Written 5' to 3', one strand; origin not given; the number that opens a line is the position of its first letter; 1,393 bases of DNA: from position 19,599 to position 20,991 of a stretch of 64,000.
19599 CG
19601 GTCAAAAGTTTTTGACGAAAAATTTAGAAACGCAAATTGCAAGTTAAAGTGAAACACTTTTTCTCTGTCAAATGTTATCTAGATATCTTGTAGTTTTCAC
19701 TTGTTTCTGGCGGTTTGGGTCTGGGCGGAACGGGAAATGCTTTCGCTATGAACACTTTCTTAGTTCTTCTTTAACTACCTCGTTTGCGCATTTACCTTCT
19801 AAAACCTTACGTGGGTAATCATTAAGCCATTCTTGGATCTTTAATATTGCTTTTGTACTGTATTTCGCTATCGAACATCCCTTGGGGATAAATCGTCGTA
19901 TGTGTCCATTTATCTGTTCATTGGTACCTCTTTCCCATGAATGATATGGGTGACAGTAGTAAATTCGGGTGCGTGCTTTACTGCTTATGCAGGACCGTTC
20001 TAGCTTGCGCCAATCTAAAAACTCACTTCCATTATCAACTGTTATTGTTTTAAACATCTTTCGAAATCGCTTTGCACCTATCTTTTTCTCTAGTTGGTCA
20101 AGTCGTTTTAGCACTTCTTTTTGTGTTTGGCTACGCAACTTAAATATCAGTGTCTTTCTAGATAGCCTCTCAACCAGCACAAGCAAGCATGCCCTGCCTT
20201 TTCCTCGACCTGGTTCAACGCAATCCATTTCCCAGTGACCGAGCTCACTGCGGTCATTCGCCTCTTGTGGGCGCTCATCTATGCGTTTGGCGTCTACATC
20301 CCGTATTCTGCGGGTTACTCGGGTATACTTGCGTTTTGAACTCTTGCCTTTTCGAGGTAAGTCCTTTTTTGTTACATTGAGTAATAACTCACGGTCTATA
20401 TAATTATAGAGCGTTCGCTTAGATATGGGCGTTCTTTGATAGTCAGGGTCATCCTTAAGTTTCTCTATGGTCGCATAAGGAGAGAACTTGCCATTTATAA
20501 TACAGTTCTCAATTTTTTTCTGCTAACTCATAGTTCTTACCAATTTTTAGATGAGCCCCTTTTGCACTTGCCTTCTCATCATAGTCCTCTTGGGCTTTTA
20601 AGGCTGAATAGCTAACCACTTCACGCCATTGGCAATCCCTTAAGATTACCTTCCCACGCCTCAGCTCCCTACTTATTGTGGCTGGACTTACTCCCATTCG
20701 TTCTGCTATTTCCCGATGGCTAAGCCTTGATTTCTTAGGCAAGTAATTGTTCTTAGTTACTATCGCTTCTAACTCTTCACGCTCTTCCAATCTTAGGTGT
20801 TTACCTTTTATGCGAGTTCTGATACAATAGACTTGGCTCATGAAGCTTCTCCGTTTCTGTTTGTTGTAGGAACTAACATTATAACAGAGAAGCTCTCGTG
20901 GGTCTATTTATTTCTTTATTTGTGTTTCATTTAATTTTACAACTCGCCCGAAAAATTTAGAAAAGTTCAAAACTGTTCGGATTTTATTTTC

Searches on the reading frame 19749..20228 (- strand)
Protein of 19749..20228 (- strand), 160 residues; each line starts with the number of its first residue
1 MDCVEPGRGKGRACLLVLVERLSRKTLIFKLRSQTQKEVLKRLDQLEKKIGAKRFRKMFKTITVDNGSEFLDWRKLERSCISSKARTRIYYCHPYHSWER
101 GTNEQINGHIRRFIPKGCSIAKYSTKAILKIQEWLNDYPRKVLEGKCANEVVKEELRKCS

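Call 44: search_protein_families(library=pfam, proteins=[window:19749-20228:-], max_evalue=0.01)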
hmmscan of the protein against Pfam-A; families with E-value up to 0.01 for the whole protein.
window:19749-20228:- (160 aa): 1 family
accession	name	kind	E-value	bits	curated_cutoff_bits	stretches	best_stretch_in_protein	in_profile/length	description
PF00665.32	rve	-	1.1e-07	32.5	32.6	1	1-77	10-87/102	Integrase core domain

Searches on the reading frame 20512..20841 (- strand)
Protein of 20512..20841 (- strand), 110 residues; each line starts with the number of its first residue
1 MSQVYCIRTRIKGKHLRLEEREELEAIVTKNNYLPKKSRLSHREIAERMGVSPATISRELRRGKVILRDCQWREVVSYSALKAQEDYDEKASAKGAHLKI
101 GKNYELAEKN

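Call 44: search_protein_families(library=pfam, proteins=[window:20512-20841:-], max_evalue=0.01)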
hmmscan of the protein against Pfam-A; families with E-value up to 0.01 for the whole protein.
window:20512-20841:- (110 aa): 15 families
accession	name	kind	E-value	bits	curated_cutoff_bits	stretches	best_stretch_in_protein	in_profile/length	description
PF13936.12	HTH_38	-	2.5e-11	43.5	27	1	40-63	21-44/44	Helix-turn-helix domain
PF08281.18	Sigma70_r4_2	-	2.5e-06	27.5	25.7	1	40-64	27-51/54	Sigma-70, region 4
PF13412.12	HTH_24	-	5.3e-05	23.1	21.9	1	34-60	12-38/48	Winged helix-turn-helix DNA-binding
PF13545.12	HTH_Crp_2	-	6.4e-05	23.3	27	1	39-62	22-45/70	Crp-like helix-turn-helix domain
PF13384.12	HTH_23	-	8.9e-05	22.6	24.6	1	34-62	13-40/50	Homeodomain-like domain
PF00356.27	LacI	-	0.00011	22.3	27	1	43-61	3-21/46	Bacterial regulatory proteins, lacI family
PF13404.12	HTH_AsnC-type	-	0.00084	19.6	27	1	37-61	15-39/42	AsnC-type helix-turn-helix domain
PF13560.12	HTH_31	-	0.0017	19.1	27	1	37-61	12-36/64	Helix-turn-helix domain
PF04967.18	HTH_10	-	0.0018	18.5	23.1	1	39-62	23-46/53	HTH DNA binding domain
PF20432.4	Xre-like-HTH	-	0.0023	18.6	25.8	1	37-66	21-49/63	Antitoxin Xre-like helix-turn-helix domain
PF08279.18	HTH_11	-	0.0037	17.6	25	1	36-60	12-36/55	HTH domain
PF04545.22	Sigma70_r4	-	0.0039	17.1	24.1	1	40-63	21-44/50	Sigma-70, region 4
PF01325.25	Fe_dep_repress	-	0.0041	17.7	26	1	39-62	22-45/60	Iron dependent repressor, N-terminal DNA binding domain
PF01381.28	HTH_3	-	0.0046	17.4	23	1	39-58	9-28/55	Helix-turn-helix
PF01371.25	Trp_repressor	-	0.0065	17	27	0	37-59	47-69/88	Trp repressor protein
